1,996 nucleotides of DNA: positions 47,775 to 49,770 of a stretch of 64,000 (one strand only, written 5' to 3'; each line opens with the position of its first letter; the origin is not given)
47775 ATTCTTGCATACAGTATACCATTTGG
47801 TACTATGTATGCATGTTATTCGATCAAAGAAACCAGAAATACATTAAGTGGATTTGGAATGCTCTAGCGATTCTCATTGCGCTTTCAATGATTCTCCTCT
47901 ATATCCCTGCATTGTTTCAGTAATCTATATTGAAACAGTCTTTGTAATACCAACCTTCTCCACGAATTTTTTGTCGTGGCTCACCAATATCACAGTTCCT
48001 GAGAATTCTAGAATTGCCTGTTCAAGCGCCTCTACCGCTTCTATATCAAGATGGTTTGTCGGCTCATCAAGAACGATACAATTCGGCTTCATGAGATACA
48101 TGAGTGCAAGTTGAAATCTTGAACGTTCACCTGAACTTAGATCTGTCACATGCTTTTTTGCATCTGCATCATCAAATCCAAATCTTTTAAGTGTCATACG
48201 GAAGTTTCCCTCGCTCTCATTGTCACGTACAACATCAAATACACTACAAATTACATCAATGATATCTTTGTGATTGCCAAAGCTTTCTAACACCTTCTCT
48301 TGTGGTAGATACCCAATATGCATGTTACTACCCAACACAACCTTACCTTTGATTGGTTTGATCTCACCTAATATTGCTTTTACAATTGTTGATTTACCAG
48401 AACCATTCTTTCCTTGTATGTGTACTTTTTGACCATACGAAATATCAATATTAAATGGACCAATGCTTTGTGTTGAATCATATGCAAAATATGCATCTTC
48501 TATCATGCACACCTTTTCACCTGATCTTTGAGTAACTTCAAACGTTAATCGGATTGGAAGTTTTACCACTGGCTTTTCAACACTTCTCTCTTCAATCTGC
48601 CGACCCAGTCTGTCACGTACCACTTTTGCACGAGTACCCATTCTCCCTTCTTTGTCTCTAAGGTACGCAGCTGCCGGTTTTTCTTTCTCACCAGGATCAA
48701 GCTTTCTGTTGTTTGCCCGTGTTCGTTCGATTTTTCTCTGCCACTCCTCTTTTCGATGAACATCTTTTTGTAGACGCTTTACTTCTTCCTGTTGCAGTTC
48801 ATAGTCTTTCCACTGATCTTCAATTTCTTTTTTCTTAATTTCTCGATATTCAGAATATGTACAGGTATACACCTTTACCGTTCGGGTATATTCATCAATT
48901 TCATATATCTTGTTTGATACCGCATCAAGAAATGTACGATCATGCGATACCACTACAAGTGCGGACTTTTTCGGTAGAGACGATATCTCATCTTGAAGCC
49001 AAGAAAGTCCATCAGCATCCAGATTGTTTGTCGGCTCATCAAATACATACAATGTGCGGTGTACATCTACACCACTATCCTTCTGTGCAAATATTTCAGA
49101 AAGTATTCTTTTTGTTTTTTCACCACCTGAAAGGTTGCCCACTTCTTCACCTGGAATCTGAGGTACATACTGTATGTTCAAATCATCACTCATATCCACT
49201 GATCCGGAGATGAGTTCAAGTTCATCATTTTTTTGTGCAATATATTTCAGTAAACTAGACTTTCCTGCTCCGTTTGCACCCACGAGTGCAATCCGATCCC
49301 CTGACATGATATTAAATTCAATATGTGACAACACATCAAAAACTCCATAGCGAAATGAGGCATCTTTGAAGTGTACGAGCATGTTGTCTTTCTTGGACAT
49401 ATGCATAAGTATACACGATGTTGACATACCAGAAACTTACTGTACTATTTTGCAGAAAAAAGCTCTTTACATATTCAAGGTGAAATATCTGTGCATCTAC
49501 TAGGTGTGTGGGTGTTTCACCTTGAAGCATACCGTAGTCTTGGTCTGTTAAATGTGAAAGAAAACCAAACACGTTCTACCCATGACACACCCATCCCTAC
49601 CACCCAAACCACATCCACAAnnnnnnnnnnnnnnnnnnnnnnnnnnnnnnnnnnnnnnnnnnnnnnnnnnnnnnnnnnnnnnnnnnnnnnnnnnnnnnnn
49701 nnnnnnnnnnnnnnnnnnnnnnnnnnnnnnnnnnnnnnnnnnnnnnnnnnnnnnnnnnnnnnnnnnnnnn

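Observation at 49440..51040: GC-rich xylose-isomerase-family gene inserted between convergent housekeeping genes (probable horizontal acquisition)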

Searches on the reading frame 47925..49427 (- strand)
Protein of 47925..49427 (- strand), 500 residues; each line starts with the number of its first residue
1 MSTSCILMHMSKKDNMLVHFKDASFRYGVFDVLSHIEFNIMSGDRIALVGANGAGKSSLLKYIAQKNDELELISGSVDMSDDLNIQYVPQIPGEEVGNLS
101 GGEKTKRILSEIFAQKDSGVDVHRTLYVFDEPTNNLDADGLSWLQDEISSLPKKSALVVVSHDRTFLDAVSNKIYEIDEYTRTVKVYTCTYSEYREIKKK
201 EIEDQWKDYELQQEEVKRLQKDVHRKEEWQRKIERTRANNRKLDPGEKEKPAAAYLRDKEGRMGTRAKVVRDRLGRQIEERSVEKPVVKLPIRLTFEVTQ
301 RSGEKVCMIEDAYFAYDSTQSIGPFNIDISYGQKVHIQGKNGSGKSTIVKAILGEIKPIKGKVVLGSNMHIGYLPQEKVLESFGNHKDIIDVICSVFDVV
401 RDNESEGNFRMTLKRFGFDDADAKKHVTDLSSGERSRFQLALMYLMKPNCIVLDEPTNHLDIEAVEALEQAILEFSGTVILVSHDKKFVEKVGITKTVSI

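Call 15: search_protein_families(library=pfam, proteins=[window:47925-49427:-], max_evalue=0.01)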
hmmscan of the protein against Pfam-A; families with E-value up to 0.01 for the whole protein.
window:47925-49427:- (500 aa): 28 families (the best 25 are shown)
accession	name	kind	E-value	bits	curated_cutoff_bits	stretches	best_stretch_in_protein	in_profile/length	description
PF00005.33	ABC_tran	-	1.4e-34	120.1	25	2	325-458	4-137/137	ABC transporter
PF02463.25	SMC_N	-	2.9e-18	66.5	40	2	98-179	136-213/220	RecF/RecN/SMC N terminal domain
PF13304.12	AAA_21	-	2.6e-14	54.4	27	1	428-485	236-299/304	AAA domain, putative AbiEii toxin, Type IV TA system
PF13555.12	AAA_29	-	1.4e-08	34.8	27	1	328-352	18-42/61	P-loop containing region of AAA domain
PF13476.12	AAA_23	-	1.4e-06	29.5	27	0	325-352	13-39/201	AAA domain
PF12848.13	ABC_tran_Xtn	-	2.2e-06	28.1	25.9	1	182-248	6-72/85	ABC transporter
PF05729.18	NACHT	-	1.7e-05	25.1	26.7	0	335-357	3-25/167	NACHT domain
PF13401.12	AAA_22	-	2.6e-05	25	27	0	46-131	8-92/130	AAA domain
PF03193.22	RsgA_GTPase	-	5e-05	23.6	30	0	41-68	104-132/174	RsgA GTPase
PF00006.31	ATP-synt_ab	-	5.7e-05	23.3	29.5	0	39-68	10-39/213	ATP synthase alpha/beta family, nucleotide-binding domain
PF05673.19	DUF815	-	6.7e-05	22.6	23.8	0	334-375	55-96/249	Protein of unknown function (DUF815)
PF13191.12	AAA_16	-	0.00017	22.6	32.6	0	334-371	26-63/167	AAA ATPase domain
PF13175.12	AAA_15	-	0.00028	21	32.1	0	46-234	26-180/374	AAA ATPase domain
PF01926.29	MMR_HSR1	-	0.00029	21.4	21.9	0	45-67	1-23/113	50S ribosome-binding GTPase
PF00004.35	AAA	-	0.00064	20.6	21.2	0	337-357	3-23/131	ATPase family associated with various cellular activities (AAA)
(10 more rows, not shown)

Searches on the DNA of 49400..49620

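Call 95: search_rna_families(source=window, start=49400, end=49620, threshold=evalue, max_evalue=1)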
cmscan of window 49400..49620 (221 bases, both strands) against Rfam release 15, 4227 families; matches with E-value up to 1: 7.
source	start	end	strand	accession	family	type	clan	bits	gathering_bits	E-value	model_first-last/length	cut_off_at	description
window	49474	49525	+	RF04157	MIR9486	Gene; miRNA;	-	26.3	100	0.0017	1-119/119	no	MIR9486 microRNA precursor family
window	49471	49526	+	RF04352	Plastid-psbA-4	Cis-reg;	CL00153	24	56.8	0.038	1-61/61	no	Plastid-psbA-4 3UTR RNA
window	49474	49526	+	RF04108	mir-2513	Gene; miRNA;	-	19.6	89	0.17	1-120/120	no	mir-2513 microRNA precursor family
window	49472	49531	+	RF00693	mir-147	Gene; miRNA;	-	19.2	57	0.12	1-78/78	no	mir-147 microRNA precursor family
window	49478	49522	+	RF03244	mir-4798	Gene; miRNA;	-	17.6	75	0.49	1-75/75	no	mir-4798 microRNA precursor family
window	49477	49523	+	RF03996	mir-3012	Gene; miRNA;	-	17.6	90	0.92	1-68/68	no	mir-3012 microRNA precursor family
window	49454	49502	-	RF02399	NsiR1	Gene; sRNA;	-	16.8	39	0.42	1-60/60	no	Nitrogen stress-induced RNA 1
